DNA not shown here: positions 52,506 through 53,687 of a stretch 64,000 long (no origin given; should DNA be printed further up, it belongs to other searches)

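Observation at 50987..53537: Conserved operon of unknown function: NadX-like dehydrogenase, tandem DUF427, cyclophilin-like (PF04126-type), SixA-like phosphatase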

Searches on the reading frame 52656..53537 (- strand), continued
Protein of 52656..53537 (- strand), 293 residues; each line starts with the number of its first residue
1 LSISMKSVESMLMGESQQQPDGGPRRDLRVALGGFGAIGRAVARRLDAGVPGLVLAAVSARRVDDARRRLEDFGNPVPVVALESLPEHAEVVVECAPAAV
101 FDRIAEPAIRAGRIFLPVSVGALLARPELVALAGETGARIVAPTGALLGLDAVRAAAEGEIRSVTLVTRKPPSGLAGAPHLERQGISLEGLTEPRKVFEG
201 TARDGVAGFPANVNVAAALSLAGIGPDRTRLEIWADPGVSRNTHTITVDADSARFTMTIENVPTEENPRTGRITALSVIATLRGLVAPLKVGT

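Call 40: find_homologous_proteins(query=window:52656-53507:-, max_evalue=1e-20)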
Query window:52656-53507:- (283 aa): 8000 proteins with E <= 1e-20 among 8000 candidates; the best 120 are listed.
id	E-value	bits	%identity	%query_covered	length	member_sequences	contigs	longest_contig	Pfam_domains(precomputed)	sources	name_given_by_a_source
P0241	7.5e-171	585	100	99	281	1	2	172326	PF01958.24,PF03447.23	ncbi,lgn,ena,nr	ncbi:MAG: aspartate dehydrogenase [Alphaproteobacteria bacterium]|nr:aspartate dehydrogenase [Alphap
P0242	1.4e-128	446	78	96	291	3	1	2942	PF01958.24,PF03447.23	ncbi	-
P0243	1.9e-120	420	78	89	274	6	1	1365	PF01958.24,PF03447.23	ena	-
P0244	7.5e-120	418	77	95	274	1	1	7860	PF01958.24,PF03447.23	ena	-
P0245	9.7e-120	417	75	97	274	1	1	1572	PF01958.24,PF03447.23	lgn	-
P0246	1.8e-118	413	74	95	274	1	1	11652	PF02826.26,PF01958.24,PF03807.24,PF03447.23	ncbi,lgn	-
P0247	2.4e-118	413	77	93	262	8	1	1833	PF01958.24,PF03447.23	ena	-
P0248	3.8e-118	412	76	95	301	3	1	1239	PF02826.26,PF01958.24,PF03447.23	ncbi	-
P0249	4.0e-118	412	72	98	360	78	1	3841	PF01958.24,PF03447.23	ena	-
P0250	5.0e-118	412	76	95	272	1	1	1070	PF01958.24,PF03447.23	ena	-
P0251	7.4e-118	411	75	95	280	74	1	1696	PF01958.24,PF03447.23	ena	-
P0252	7.6e-118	411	75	95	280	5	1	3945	PF01958.24,PF03447.23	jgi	-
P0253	9.8e-118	411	74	95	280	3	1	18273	PF01958.24,PF03447.23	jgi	jgi:aspartate dehydrogenase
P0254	1.2e-117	410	74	95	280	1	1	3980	PF01958.24,PF03447.23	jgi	-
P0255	1.4e-117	410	75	89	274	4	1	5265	PF01958.24,PF03447.23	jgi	jgi:aspartate dehydrogenase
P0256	2.0e-117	410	74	94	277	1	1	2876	PF01958.24,PF03447.23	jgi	jgi:aspartate dehydrogenase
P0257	2.1e-117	410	74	94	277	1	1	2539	PF01958.24,PF03447.23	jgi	jgi:aspartate dehydrogenase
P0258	2.4e-117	409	75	95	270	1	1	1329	PF01958.24,PF03447.23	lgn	-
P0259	2.5e-117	409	74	95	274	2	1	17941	PF01958.24,PF03447.23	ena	-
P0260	2.8e-117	409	74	94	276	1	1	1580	PF01958.24,PF03447.23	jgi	jgi:aspartate dehydrogenase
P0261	4.1e-117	409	74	95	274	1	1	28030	PF01958.24,PF03447.23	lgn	-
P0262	4.6e-117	409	75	94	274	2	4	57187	PF01958.24,PF03447.23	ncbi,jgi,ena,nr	ncbi:MAG: aspartate dehydrogenase [Rhodospirillales bacterium]|jgi:aspartate dehydrogenase|nr:aspart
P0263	4.6e-117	409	75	95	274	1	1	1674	PF02826.26,PF01958.24,PF03447.23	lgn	-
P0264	4.7e-117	408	75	95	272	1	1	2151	PF01958.24,PF03447.23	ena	-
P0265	5.0e-117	408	74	94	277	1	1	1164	PF01958.24,PF03447.23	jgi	jgi:aspartate dehydrogenase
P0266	5.6e-117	408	74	94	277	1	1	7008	PF01958.24,PF03447.23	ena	-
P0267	6.0e-117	408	74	94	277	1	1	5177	PF01958.24,PF03447.23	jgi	jgi:aspartate dehydrogenase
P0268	6.8e-117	408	73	95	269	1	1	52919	PF01958.24,PF03447.23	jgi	-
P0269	9.4e-117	407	74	94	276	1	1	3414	PF01958.24,PF03447.23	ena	-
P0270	1.0e-116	407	74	94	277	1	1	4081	PF01958.24,PF03447.23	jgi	-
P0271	1.1e-116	407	74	94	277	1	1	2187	PF01958.24,PF03447.23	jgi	jgi:aspartate dehydrogenase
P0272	1.2e-116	407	74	94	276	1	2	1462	PF01958.24,PF03447.23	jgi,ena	jgi:aspartate dehydrogenase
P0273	1.4e-116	407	76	94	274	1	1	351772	PF01958.24,PF03447.23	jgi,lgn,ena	-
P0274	1.6e-116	407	74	94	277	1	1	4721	PF01958.24,PF03447.23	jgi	jgi:aspartate dehydrogenase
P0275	1.8e-116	407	73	95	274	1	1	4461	PF01958.24,PF03447.23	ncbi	-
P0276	1.9e-116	406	74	94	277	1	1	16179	PF01958.24,PF03447.23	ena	-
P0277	2.1e-116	406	77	94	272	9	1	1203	PF01958.24,PF03447.23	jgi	jgi:aspartate dehydrogenase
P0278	2.4e-116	406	73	97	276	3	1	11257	PF01958.24,PF03447.23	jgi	jgi:aspartate dehydrogenase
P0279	2.8e-116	406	73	94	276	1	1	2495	PF01958.24,PF03447.23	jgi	-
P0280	4.3e-116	405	74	94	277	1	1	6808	PF01958.24,PF03447.23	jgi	jgi:aspartate dehydrogenase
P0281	4.5e-116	405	74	94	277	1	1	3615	PF01958.24,PF03447.23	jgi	jgi:aspartate dehydrogenase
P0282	4.7e-116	405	71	99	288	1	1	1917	PF01958.24,PF03447.23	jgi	jgi:aspartate dehydrogenase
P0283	5.5e-116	405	75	95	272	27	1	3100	PF01958.24,PF03447.23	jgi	jgi:aspartate dehydrogenase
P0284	6.3e-116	405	76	94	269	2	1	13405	PF01958.24,PF03447.23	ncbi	-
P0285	8.7e-116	404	76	94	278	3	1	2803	PF02826.26,PF01958.24,PF03447.23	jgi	jgi:aspartate dehydrogenase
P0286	9.0e-116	404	74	94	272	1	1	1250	PF01958.24,PF03447.23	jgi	jgi:aspartate dehydrogenase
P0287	1.0e-115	404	74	95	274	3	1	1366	PF01958.24,PF03447.23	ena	-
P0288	1.1e-115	404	75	94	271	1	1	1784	PF01958.24,PF03447.23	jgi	jgi:aspartate dehydrogenase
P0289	1.3e-115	404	74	95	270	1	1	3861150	PF01958.24,PF03447.23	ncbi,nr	ncbi:MAG: aspartate dehydrogenase [Rhodospirillales bacterium]|nr:MAG: aspartate dehydrogenase [Rhod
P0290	1.4e-115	404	75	94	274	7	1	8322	PF01958.24,PF03447.23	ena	-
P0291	2.0e-115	403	74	94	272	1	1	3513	PF01958.24,PF03447.23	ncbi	-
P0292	3.1e-115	403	76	94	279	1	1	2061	PF01958.24,PF03447.23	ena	-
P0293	3.2e-115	402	70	99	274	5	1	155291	PF02826.26,PF01958.24,PF03447.23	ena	-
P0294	5.1e-115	402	73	94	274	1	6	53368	PF01958.24,PF03447.23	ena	-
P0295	6.0e-115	402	75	88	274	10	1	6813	PF01958.24,PF03447.23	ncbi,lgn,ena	-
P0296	6.7e-115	401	75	96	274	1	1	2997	PF01958.24,PF03447.23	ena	-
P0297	8.2e-115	401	75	95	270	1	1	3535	PF01958.24,PF03447.23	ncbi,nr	ncbi:MAG: aspartate dehydrogenase [Alphaproteobacteria bacterium]|nr:aspartate dehydrogenase [Alphap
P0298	9.8e-115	401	76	95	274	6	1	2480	PF01958.24,PF03447.23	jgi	-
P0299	1.2e-114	401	70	94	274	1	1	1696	PF02826.26,PF01958.24,PF03447.23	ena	-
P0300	1.5e-114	400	72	95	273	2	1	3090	PF01958.24,PF03447.23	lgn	-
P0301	1.5e-114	400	74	88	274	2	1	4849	PF01958.24,PF03447.23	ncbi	-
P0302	1.5e-114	400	71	99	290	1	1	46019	PF01958.24,PF03447.23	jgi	jgi:aspartate dehydrogenase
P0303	1.6e-114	400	75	94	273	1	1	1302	PF01958.24,PF03447.23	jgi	-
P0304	1.9e-114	400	74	88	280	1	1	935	PF01958.24,PF03447.23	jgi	jgi:aspartate dehydrogenase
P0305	1.9e-114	400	74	95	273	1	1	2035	PF01958.24,PF03447.23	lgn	-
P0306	2.1e-114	400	75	95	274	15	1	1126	PF01958.24,PF03447.23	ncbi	-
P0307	2.6e-114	399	74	95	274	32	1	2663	PF01958.24,PF03447.23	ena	-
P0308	2.7e-114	399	72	95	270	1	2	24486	PF01958.24,PF03447.23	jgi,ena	-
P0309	3.3e-114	399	75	94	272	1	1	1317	PF01958.24,PF03447.23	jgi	jgi:aspartate dehydrogenase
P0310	3.3e-114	399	74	95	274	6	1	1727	PF01958.24,PF03447.23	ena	-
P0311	3.3e-114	399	73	94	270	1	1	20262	PF01958.24,PF03447.23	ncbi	-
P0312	5.1e-114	399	73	89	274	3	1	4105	PF01958.24,PF03447.23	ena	-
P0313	5.9e-114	398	71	95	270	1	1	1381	PF01958.24,PF03447.23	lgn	-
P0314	6.4e-114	398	71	99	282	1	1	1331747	PF01958.24,PF03447.23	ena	-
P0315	7.7e-114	398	73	94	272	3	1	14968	PF01958.24,PF03447.23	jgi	jgi:aspartate dehydrogenase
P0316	7.9e-114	398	71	95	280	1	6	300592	PF01958.24,PF03447.23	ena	-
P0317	8.3e-114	398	74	95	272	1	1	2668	PF01958.24,PF03447.23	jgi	-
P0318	8.4e-114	398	73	94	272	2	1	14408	PF01958.24,PF03447.23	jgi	jgi:aspartate dehydrogenase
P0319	8.7e-114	398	73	94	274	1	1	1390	PF01958.24,PF03447.23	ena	-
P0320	9.4e-114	398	70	98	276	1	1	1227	PF01958.24,PF03447.23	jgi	jgi:aspartate dehydrogenase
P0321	1.0e-113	398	71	95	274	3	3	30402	PF01958.24,PF03447.23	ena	-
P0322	1.1e-113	397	71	95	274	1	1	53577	PF01958.24,PF03447.23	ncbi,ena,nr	ncbi:MAG: aspartate dehydrogenase [Rhodospirillales bacterium]|nr:aspartate dehydrogenase [Rhodospir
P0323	1.3e-113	397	71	94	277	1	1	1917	PF01958.24,PF03447.23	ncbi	-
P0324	1.4e-113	397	73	94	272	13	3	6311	PF01958.24,PF03447.23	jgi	jgi:aspartate dehydrogenase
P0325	1.4e-113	397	75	89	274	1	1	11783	PF01958.24,PF03447.23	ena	-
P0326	1.4e-113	397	75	94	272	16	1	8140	PF01958.24,PF03447.23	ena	-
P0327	1.9e-113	397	70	94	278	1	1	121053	PF01958.24,PF03447.23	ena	-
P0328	2.0e-113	397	74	95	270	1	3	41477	PF01958.24,PF03447.23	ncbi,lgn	-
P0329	2.1e-113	397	72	95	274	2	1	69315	PF01958.24,PF03447.23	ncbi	-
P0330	2.1e-113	397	74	88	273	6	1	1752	PF01958.24,PF03447.23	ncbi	-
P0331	2.4e-113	396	73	88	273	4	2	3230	PF02826.26,PF01958.24,PF03447.23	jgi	jgi:aspartate dehydrogenase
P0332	2.5e-113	396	74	95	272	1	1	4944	PF01958.24,PF03447.23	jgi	-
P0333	3.0e-113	396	73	94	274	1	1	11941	PF02826.26,PF01958.24,PF03807.24,PF03447.23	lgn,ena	-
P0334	3.1e-113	396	74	94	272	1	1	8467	PF01958.24,PF03447.23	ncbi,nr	ncbi:MAG TPA: aspartate dehydrogenase [Geminicoccaceae bacterium]|nr:aspartate dehydrogenase [Gemini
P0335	3.2e-113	396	72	95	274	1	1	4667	PF01958.24,PF03447.23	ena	-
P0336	3.4e-113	396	73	93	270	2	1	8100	PF01958.24,PF03447.23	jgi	jgi:aspartate dehydrogenase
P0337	3.6e-113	396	72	94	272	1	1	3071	PF01958.24,PF03447.23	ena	-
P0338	3.9e-113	396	73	94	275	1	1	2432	PF01958.24,PF03447.23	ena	-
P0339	4.4e-113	395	70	94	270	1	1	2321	PF01958.24,PF03447.23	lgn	-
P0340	4.4e-113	395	72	95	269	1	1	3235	PF01958.24,PF03447.23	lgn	-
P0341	5.1e-113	395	74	94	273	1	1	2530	PF01958.24,PF03447.23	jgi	jgi:aspartate dehydrogenase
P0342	5.4e-113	395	74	95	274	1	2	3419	PF01958.24,PF03447.23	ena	-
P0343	8.1e-113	395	73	94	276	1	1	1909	PF01958.24,PF03447.23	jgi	jgi:aspartate dehydrogenase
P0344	8.3e-113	395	73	93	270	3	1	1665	PF01958.24,PF03447.23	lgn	-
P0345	8.5e-113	395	72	95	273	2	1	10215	PF01958.24,PF03447.23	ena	-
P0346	8.6e-113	395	72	88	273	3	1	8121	PF01958.24,PF03447.23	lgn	-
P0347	1.1e-112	394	70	99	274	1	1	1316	PF01958.24,PF03447.23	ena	-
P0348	1.2e-112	394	74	88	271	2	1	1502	PF01958.24,PF03447.23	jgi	jgi:aspartate dehydrogenase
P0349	1.2e-112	394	70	98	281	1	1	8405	PF01958.24,PF03447.23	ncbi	ncbi:MAG: aspartate dehydrogenase [Pseudomonadota bacterium]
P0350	1.3e-112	394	70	98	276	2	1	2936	PF01958.24,PF03447.23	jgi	jgi:aspartate dehydrogenase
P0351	1.3e-112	394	73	94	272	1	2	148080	PF02826.26,PF01958.24,PF03447.23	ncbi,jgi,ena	jgi:aspartate dehydrogenase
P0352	1.4e-112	394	72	95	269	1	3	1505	PF01958.24,PF03447.23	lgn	-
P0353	1.5e-112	394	73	95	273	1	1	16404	PF01958.24,PF03447.23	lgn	-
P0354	1.5e-112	394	75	94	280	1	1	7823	PF01958.24,PF03447.23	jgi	jgi:aspartate dehydrogenase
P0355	1.6e-112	394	74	96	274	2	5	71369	PF01958.24,PF03447.23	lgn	-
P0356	1.6e-112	394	74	94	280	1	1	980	PF01958.24,PF03447.23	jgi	jgi:aspartate dehydrogenase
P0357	1.6e-112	394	74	88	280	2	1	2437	PF01958.24,PF03447.23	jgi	jgi:aspartate dehydrogenase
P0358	2.0e-112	393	74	94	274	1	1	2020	PF02826.26,PF01958.24,PF03447.23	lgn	-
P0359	2.2e-112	393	73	94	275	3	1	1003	PF01958.24,PF03447.23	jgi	jgi:aspartate dehydrogenase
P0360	2.4e-112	393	72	95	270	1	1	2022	PF01958.24,PF03447.23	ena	-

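Call 41: find_encoding_contigs(protein=P0273, flank=6000, max_places=1)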
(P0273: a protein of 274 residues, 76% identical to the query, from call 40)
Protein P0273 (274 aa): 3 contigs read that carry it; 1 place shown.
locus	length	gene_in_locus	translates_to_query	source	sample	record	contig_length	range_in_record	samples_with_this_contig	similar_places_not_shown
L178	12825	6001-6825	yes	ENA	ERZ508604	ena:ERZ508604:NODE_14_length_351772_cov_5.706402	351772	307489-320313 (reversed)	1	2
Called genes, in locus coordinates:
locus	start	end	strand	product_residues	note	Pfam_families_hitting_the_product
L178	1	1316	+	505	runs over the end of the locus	PF00501:AMP-binding, PF13193:AMP-binding_C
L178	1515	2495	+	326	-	PF02558:ApbA, PF08546:ApbA_C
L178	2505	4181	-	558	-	PF01970:TctA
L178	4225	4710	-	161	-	PF07331:TctB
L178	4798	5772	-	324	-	PF03401:TctC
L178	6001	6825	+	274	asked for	PF03447:NAD_binding_3, PF01958:Asp_DH_C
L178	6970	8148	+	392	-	PF01551:Peptidase_M23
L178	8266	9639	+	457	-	PF06123:CreD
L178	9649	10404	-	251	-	PF00106:adh_short, PF08659:KR (weak), PF13561:adh_short_C2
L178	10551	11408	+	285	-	PF01435:Peptidase_M48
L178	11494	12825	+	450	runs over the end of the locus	PF11376:DUF3179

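Call 42: find_encoding_contigs(protein=P0289, flank=6000, max_places=1)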
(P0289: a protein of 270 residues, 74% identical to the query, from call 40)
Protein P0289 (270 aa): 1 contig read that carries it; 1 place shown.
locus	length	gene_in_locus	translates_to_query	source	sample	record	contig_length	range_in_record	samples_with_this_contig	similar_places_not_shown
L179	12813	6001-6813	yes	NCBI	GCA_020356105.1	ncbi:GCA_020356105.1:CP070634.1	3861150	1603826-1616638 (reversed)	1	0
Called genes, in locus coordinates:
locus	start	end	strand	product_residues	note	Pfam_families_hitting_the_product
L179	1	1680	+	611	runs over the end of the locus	-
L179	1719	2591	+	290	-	PF02899:Phage_int_SAM_1, PF00589:Phage_integrase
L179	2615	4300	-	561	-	PF01970:TctA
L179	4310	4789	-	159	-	PF07331:TctB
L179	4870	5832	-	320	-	PF03401:TctC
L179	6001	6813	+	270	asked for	PF03447:NAD_binding_3, PF01958:Asp_DH_C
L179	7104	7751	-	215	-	PF04140:ICMT, PF04191:PEMT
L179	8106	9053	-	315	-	PF00795:CN_hydrolase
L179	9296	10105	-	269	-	PF14026:SCO4226-like, PF00211:Guanylate_cyc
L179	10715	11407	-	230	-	PF07385:Lyx_isomer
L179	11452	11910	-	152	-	PF08402:TOBE_2 (weak)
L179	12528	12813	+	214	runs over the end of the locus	PF00702:Hydrolase, PF13419:HAD_2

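Call 43: find_encoding_contigs(protein=P0314, flank=6000, max_places=1)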
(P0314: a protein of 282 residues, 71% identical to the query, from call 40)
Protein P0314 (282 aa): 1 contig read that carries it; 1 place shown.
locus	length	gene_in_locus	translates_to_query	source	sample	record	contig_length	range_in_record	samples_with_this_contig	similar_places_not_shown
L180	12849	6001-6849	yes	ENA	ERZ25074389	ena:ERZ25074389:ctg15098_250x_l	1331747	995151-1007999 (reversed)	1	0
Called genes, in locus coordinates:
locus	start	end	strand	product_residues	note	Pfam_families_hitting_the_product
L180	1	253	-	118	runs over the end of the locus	-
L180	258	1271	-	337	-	PF17396:DUF1611_N, PF07755:DUF1611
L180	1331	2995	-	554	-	PF01970:TctA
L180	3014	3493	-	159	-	PF07331:TctB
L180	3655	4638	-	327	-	PF03401:TctC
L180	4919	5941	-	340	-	PF03401:TctC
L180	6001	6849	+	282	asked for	PF03447:NAD_binding_3, PF01958:Asp_DH_C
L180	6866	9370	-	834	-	PF06748:DUF1217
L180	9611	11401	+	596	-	PF01019:G_glu_transpept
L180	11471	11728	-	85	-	-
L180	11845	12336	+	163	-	PF03748:FliL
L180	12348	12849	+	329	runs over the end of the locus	PF02746:MR_MLE_N, PF13378:MR_MLE_C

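Call 44: find_encoding_contigs(protein=P0242, flank=6000, max_places=2)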
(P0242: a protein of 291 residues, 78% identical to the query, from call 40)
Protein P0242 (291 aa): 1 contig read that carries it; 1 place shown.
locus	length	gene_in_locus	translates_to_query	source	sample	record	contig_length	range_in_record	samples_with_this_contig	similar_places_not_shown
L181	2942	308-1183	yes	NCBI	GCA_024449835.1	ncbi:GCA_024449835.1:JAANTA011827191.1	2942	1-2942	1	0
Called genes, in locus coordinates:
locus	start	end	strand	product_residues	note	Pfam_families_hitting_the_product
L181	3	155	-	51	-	?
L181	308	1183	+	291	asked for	PF03447:NAD_binding_3, PF01958:Asp_DH_C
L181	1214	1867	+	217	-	PF04248:NTP_transf_9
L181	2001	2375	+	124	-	PF04126:Cyclophil_like, PF18050:Cyclophil_like2 (weak)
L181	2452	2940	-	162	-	?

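Call 45: find_encoding_contigs(protein=P0293, flank=6000, max_places=1)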
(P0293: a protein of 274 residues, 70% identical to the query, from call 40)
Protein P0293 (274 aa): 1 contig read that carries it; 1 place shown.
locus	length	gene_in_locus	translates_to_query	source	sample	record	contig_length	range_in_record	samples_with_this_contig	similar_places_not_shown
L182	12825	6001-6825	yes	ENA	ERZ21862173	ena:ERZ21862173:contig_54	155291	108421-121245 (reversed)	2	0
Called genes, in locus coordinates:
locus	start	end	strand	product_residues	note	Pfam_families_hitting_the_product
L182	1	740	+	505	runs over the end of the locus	PF00501:AMP-binding, PF13193:AMP-binding_C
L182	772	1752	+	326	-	PF02558:ApbA, PF08546:ApbA_C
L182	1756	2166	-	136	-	-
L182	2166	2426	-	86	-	PF02604:PhdYeFM_antitox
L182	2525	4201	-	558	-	PF01970:TctA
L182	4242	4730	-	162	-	PF07331:TctB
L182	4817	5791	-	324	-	PF03401:TctC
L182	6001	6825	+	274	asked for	PF02826:2-Hacid_dh_C (weak), PF03447:NAD_binding_3, PF01958:Asp_DH_C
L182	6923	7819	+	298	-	PF01551:Peptidase_M23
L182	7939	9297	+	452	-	PF06123:CreD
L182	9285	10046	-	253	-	PF00106:adh_short, PF13561:adh_short_C2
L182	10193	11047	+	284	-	PF01435:Peptidase_M48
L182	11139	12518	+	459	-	PF11376:DUF3179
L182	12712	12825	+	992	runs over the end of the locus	PF00497:SBP_bac_3, PF08448:PAS_4, PF13188:PAS_8 (weak), PF13426:PAS_9, PF08448:PAS_4, PF00512:HisKA, PF02518:HATPase_c, PF00072:Response_reg, +1 more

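Call 46: find_encoding_contigs(protein=P0351, flank=6000, max_places=1)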
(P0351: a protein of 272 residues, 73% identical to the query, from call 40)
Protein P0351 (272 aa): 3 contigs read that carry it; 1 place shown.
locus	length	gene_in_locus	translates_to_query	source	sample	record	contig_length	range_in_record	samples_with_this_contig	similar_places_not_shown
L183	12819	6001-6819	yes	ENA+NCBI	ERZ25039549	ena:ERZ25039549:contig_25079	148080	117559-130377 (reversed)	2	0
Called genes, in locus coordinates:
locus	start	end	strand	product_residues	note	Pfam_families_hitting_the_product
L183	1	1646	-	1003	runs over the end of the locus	PF01565:FAD_binding_4, PF02913:FAD-oxidase_C, PF13183:Fer4_8, PF13534:Fer4_17 (weak), PF02754:CCG (faint)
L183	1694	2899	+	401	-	PF00266:Aminotran_5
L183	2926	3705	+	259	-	PF19842:YqeC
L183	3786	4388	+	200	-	-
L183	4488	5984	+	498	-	PF00370:FGGY_N, PF02782:FGGY_C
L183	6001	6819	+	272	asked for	PF02826:2-Hacid_dh_C (weak), PF03447:NAD_binding_3, PF01958:Asp_DH_C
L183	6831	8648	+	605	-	PF01019:G_glu_transpept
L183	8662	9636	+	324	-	PF08240:ADH_N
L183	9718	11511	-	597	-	PF07167:PhaC_N, PF00561:Abhydrolase_1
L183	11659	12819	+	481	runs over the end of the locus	-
